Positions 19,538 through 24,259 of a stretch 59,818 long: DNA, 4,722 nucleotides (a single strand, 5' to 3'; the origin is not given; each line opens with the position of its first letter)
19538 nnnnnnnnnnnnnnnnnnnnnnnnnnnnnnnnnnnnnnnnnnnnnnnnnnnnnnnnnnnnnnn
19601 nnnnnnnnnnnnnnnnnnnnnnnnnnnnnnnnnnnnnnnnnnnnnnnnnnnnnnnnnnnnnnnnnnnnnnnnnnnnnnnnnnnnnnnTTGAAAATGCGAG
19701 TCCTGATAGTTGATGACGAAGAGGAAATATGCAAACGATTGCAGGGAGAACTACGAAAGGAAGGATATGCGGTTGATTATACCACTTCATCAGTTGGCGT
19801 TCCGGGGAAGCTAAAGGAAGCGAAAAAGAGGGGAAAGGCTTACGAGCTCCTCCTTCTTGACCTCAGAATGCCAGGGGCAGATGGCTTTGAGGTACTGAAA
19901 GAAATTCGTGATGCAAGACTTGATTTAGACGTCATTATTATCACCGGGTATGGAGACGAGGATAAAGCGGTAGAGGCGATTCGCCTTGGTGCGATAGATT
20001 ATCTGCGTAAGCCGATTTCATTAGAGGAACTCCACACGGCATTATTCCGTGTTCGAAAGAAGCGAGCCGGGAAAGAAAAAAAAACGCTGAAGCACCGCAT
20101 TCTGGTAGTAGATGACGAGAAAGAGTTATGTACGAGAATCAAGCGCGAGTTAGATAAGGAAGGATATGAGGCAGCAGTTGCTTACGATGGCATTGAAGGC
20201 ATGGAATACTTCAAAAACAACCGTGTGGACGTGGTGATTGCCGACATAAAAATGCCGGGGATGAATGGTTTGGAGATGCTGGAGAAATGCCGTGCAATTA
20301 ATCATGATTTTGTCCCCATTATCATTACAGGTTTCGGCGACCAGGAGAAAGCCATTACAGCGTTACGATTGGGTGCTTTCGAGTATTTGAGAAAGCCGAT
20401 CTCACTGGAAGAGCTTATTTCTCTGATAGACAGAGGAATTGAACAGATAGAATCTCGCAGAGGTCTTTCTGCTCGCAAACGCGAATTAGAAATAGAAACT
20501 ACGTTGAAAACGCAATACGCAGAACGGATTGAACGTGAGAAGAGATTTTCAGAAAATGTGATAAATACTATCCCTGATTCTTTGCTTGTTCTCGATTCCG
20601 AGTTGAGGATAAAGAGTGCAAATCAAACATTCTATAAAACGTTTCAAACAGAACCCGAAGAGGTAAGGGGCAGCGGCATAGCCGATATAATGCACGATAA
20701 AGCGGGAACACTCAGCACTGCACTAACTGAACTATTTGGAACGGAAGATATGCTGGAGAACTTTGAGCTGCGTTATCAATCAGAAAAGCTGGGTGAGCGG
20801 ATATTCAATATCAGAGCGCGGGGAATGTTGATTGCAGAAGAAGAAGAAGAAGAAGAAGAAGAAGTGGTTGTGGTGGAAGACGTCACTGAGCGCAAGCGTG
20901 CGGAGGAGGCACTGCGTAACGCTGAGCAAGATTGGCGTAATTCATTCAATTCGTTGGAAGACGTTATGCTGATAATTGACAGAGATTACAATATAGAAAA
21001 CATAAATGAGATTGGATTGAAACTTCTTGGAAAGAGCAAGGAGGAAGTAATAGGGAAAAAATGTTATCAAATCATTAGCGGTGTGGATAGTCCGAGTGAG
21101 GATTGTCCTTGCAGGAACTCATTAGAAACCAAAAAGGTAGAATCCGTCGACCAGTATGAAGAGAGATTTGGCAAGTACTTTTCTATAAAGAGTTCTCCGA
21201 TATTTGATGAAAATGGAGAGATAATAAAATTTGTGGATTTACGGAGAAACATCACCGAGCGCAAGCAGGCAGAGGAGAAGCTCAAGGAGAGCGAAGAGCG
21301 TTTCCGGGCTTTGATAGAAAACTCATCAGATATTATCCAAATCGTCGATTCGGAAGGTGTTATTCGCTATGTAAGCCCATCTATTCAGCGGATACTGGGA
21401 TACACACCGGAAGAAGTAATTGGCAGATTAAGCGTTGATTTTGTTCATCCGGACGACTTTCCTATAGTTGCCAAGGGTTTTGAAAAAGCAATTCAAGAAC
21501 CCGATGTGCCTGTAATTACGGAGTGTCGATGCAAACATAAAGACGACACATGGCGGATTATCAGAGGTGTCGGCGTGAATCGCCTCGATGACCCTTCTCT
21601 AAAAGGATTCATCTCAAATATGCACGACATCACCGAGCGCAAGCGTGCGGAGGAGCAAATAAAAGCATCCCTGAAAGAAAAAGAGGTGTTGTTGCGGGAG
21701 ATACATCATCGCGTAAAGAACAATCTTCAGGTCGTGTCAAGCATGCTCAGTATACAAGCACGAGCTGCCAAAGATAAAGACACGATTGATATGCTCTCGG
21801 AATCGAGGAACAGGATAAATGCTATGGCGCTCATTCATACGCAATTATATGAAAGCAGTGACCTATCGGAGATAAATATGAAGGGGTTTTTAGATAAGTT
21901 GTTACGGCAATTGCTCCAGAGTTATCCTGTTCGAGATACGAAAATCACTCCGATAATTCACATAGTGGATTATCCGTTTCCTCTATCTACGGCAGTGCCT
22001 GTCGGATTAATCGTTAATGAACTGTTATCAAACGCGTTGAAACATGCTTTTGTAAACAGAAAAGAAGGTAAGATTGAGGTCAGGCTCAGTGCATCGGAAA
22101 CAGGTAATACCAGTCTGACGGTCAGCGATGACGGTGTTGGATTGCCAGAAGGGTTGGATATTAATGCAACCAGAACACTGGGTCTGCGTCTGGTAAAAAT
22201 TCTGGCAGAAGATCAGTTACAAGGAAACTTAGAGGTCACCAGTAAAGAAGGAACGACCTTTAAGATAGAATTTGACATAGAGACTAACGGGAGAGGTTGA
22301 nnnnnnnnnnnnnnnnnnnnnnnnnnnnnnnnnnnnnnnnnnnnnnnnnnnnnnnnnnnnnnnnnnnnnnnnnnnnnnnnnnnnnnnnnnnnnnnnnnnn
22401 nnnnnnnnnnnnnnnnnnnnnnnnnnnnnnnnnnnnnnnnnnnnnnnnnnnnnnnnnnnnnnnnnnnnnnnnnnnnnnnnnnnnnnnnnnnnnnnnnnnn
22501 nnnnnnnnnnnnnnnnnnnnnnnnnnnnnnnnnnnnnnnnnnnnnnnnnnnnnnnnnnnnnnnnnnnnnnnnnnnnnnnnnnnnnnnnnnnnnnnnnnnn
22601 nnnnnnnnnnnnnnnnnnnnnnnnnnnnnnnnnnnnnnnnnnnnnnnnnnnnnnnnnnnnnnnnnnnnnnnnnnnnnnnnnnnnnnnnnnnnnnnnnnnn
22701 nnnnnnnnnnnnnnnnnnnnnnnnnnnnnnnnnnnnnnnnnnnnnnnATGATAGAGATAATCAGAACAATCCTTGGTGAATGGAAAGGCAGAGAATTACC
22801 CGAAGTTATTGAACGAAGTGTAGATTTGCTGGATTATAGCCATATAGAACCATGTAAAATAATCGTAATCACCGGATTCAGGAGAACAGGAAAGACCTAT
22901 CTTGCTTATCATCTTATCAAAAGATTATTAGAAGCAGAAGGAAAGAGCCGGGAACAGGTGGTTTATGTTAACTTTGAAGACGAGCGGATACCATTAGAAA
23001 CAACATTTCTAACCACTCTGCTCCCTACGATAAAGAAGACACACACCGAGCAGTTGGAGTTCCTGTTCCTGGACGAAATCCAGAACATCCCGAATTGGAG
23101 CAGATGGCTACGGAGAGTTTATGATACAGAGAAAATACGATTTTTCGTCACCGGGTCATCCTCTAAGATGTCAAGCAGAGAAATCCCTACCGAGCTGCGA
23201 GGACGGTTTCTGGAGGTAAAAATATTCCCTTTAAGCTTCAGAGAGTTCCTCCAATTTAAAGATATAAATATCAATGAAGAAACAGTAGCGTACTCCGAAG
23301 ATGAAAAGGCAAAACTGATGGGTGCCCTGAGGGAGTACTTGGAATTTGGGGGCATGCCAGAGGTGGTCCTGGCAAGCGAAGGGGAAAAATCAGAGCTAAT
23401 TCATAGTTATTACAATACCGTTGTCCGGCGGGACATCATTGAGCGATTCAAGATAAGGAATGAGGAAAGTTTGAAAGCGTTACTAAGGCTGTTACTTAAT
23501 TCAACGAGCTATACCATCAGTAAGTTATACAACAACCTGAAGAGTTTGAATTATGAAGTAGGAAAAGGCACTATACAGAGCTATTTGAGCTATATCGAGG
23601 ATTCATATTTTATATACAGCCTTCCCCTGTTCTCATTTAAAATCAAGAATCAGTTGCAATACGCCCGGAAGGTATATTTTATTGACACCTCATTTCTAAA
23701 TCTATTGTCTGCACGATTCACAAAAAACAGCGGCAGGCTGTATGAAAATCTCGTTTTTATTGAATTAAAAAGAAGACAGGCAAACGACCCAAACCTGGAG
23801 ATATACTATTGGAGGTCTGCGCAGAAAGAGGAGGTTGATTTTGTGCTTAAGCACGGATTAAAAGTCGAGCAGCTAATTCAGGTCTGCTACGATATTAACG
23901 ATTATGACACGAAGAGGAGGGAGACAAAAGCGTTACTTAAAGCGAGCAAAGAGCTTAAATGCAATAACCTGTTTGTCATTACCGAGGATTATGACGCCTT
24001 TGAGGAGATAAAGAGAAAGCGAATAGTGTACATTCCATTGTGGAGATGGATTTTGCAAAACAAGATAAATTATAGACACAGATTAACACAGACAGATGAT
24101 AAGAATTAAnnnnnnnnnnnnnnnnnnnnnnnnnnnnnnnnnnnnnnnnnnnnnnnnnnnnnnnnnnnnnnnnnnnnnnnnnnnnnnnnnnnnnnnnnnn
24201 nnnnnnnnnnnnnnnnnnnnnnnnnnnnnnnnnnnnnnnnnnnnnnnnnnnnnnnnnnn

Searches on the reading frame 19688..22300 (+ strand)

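Call 50: search_protein_families(library=pfam, proteins=[window:19688-22300:+])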
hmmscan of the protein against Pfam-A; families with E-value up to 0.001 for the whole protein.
window:19688-22300:+ (870 aa): 12 families
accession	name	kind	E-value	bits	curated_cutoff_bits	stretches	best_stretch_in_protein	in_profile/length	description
PF00072.30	Response_reg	-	1.4e-54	183.4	30.2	2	138-247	1-110/111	Response regulator receiver domain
PF08448.16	PAS_4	-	9.5e-32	109.9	23.1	3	544-653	2-110/110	PAS fold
PF13426.13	PAS_9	-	5.7e-28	97.6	27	2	425-524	2-103/103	PAS domain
PF07568.18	HisKA_2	-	1e-27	96.5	22.3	1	671-746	1-76/76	Histidine kinase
PF00989.32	PAS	-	4.5e-24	85.1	22.6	1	537-648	1-113/113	PAS fold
PF08447.18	PAS_3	-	2e-18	66.9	25.6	1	561-632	3-75/89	PAS fold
PF13188.13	PAS_8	-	1.3e-16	60.3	21.8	1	537-590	1-54/65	PAS domain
PF02518.31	HATPase_c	-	3.9e-14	53.5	26.4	1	772-864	6-109/111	Histidine kinase-, DNA gyrase B-, and HSP90-like ATPase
PF07536.20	HWE_HK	-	3.7e-08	34.4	22.8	1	671-740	1-67/83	HWE histidine kinase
PF12860.13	PAS_7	-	6.9e-07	29.8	27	0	292-407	1-115/115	PAS fold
PF24820.1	Diguanyl_cycl_sensor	-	2.8e-06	27.7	28.1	0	422-458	4-40/109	Diguanylate cyclase-like sensor domain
PF13581.12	HATPase_c_2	-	5.4e-06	26.9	27.4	1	772-843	32-112/127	Histidine kinase-like ATPase domain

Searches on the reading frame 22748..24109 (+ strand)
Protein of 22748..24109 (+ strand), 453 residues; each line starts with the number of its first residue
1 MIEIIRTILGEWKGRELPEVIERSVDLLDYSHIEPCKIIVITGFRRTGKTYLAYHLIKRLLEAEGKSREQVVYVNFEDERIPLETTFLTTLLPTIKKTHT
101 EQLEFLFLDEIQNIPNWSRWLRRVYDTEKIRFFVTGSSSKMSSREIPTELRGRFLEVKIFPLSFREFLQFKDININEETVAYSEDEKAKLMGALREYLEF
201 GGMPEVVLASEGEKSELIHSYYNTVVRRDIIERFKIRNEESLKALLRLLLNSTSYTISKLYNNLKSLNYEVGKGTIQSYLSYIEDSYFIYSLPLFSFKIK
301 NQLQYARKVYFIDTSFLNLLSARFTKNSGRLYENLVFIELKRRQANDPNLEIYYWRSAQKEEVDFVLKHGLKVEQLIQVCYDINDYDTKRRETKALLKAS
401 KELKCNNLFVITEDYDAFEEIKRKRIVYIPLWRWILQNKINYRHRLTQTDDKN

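Call 6: search_protein_families(library=pfam, proteins=[window:22748-24109:+])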
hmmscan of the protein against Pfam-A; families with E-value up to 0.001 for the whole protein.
window:22748-24109:+ (453 aa): 4 families
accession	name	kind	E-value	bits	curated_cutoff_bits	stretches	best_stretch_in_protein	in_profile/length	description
PF13173.12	AAA_14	-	1.5e-37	128.9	27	1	37-168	3-129/129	AAA domain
PF13635.12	DUF4143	-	3e-25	89.3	28.1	1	227-379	1-157/160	Domain of unknown function (DUF4143)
PF13401.12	AAA_22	-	3.9e-07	30.9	27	0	35-113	4-95/130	AAA domain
PF01637.24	ATPase_2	-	0.00019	21.7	33.2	0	30-75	14-55/225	ATPase domain predominantly from Archaea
